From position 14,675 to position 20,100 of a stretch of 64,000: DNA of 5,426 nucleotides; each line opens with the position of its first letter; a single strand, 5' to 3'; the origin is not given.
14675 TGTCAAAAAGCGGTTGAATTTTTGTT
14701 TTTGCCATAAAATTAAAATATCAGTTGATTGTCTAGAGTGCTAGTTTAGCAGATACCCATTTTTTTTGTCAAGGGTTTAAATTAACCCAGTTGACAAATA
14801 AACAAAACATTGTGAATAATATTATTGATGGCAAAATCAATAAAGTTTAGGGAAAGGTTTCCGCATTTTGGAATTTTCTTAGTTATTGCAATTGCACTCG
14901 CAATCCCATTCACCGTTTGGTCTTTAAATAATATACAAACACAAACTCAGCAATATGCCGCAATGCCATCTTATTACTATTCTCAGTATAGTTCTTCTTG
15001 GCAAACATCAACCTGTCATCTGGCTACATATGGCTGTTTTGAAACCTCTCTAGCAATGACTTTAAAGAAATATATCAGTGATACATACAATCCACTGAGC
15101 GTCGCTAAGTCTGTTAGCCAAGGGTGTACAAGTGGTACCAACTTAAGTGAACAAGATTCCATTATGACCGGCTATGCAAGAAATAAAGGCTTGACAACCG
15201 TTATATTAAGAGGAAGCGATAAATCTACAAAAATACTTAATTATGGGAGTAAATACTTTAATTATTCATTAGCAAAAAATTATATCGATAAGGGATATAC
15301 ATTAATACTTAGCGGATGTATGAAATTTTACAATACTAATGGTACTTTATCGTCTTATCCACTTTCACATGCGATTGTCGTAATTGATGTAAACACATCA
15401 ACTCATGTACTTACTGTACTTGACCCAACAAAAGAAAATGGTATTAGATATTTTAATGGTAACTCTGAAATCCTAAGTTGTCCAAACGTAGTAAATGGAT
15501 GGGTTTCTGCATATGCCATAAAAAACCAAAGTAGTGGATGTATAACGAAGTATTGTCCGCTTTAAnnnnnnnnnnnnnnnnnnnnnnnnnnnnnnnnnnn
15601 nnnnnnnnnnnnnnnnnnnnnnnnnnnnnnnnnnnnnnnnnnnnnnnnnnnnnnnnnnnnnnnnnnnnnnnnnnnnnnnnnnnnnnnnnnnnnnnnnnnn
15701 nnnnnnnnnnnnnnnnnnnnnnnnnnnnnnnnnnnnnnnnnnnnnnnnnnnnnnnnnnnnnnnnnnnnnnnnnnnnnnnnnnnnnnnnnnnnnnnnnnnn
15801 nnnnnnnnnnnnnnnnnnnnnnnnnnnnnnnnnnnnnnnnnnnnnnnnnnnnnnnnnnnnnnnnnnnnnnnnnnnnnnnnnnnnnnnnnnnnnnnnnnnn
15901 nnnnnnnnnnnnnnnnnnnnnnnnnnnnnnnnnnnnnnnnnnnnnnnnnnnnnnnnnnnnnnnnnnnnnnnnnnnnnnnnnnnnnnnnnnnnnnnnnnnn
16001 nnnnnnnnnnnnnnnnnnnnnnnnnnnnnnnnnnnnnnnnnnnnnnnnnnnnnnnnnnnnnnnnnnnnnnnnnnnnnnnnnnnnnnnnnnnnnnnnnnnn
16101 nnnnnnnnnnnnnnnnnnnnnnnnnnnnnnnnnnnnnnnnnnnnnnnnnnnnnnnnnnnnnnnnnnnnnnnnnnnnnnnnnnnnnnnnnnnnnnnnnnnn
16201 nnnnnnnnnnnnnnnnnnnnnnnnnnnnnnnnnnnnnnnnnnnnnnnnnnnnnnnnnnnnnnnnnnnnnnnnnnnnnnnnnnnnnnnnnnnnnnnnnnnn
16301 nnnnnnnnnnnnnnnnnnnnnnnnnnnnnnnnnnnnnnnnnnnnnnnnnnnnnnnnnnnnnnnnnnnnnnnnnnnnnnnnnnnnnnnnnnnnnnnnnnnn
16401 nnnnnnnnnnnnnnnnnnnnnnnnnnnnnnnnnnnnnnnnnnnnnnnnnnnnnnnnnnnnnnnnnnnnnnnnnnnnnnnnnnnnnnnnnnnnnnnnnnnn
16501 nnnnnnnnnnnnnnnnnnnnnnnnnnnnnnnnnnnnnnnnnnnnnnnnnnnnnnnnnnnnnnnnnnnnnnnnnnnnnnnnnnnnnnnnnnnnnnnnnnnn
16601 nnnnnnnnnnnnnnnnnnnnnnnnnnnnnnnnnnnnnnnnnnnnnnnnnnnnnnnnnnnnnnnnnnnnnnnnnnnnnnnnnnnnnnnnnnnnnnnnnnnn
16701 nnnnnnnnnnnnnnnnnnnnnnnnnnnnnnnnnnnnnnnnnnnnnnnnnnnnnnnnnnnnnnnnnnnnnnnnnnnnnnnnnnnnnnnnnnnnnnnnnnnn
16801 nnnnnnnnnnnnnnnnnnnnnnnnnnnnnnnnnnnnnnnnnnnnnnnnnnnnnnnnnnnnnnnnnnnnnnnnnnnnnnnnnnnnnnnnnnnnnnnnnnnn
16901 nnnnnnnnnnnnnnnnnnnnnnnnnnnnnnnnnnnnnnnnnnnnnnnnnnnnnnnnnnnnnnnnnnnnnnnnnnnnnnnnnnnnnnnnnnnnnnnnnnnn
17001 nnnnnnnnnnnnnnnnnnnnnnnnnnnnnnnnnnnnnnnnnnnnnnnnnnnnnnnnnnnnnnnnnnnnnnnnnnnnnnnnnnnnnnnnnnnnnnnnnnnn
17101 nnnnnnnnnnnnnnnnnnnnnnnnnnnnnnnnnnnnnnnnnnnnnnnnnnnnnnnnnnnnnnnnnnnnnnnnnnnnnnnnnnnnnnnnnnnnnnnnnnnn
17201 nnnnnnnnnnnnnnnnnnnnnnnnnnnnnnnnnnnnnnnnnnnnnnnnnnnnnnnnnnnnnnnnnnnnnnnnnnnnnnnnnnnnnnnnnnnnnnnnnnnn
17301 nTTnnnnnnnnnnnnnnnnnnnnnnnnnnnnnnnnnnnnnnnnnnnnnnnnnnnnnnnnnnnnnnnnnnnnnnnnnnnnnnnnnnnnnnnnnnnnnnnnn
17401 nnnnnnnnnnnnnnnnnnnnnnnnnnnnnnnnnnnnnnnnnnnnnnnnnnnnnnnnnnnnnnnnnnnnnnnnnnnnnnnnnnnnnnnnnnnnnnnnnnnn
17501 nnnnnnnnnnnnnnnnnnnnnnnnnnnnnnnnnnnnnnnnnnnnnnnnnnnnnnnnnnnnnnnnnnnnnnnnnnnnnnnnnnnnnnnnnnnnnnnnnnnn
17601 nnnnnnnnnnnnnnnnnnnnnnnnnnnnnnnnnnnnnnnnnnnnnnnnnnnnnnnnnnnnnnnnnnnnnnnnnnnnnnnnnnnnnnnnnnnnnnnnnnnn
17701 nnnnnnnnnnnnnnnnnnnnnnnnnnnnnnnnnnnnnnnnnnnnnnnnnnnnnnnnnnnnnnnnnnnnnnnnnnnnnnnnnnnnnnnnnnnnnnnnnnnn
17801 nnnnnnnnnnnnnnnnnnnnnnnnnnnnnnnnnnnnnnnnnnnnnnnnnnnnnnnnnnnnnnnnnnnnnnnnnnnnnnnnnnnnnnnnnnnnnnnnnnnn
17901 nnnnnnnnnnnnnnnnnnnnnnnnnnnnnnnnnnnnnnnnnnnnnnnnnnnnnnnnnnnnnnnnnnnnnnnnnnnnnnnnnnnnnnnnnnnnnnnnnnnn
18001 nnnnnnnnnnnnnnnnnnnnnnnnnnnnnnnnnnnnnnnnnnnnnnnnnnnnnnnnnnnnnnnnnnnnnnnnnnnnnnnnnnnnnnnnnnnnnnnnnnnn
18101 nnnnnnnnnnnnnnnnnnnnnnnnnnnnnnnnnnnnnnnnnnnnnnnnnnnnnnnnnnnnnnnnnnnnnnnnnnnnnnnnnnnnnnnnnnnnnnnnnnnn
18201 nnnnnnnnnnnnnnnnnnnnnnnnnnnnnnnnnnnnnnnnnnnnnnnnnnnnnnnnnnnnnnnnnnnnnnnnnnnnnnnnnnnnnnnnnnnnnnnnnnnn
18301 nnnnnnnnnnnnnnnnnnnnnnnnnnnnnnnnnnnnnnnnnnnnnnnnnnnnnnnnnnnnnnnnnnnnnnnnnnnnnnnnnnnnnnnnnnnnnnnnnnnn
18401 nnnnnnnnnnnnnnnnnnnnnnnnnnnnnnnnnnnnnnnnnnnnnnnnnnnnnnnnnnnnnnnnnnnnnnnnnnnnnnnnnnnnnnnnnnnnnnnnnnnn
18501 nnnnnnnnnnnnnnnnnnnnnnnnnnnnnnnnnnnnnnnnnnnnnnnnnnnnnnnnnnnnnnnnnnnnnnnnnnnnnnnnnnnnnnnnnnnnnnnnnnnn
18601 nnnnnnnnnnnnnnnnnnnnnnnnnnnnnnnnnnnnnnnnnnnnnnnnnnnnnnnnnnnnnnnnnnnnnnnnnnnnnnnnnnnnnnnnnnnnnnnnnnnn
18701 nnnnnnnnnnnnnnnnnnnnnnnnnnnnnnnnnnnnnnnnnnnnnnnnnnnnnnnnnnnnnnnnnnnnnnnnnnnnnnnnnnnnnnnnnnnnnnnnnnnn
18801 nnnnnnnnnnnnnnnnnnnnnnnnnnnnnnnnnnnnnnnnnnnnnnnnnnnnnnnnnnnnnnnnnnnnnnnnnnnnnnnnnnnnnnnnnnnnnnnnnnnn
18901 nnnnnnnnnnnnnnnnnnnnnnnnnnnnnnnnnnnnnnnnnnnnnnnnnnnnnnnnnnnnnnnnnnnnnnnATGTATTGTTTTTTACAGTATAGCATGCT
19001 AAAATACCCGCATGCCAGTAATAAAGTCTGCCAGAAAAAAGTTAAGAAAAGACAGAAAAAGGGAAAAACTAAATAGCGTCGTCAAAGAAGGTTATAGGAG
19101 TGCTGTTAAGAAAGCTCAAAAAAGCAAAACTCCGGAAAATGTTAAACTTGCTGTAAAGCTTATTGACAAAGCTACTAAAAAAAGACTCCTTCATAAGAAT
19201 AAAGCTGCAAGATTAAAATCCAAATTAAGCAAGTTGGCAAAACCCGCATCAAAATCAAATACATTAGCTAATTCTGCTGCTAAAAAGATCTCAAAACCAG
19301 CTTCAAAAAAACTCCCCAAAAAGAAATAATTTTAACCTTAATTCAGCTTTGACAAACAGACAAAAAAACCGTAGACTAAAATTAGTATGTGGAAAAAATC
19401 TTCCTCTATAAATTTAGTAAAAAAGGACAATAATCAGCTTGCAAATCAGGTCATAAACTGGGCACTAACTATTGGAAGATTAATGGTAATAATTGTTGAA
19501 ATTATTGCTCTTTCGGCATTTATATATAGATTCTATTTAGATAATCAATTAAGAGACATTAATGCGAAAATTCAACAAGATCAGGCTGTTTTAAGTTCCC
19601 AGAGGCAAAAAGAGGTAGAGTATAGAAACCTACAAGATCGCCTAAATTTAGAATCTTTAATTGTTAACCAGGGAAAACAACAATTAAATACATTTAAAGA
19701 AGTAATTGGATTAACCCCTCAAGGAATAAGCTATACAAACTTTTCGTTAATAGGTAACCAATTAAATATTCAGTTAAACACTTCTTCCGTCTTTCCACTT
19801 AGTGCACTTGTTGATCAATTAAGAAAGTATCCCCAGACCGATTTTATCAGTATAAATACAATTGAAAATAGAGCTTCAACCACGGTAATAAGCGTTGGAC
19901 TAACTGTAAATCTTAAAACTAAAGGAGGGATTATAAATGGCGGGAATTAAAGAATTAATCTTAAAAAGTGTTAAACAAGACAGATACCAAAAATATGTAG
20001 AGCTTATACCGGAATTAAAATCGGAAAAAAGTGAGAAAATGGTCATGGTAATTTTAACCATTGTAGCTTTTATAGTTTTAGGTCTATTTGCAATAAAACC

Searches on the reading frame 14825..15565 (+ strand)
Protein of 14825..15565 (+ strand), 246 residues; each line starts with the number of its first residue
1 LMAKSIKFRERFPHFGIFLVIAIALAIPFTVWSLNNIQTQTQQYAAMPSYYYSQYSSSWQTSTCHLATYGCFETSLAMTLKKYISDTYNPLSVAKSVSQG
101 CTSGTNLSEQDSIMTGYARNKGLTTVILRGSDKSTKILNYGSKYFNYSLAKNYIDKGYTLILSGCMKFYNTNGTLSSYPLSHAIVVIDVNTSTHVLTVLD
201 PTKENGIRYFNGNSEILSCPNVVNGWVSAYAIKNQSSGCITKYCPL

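Call 14: search_protein_families(library=pfam, proteins=[window:14825-15565:+], max_evalue=0.001)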
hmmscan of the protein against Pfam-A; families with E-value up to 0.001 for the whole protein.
window:14825-15565:+ (246 aa): 1 family
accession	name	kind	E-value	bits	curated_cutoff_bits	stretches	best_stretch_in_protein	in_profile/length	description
PF13529.12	Peptidase_C39_2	-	0.00025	22.1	24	1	51-201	5-142/143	Peptidase_C39 like family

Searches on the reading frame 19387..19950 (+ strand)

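Call 4: search_protein_families(library=pfam, proteins=[window:19387-19950:+], max_evalue=0.01)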
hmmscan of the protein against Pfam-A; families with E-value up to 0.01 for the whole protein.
window:19387-19950:+ (187 aa): 1 family
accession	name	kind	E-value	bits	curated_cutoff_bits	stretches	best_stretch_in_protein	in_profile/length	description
PF05137.18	PilN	-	0.0018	18.7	22.8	1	103-163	3-63/78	Fimbrial assembly protein (PilN)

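Call 5: search_protein_families(library=ncbifam, proteins=[window:19387-19950:+], max_evalue=0.01)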
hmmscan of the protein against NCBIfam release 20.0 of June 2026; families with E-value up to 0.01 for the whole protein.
window:19387-19950:+ (187 aa): 0 families
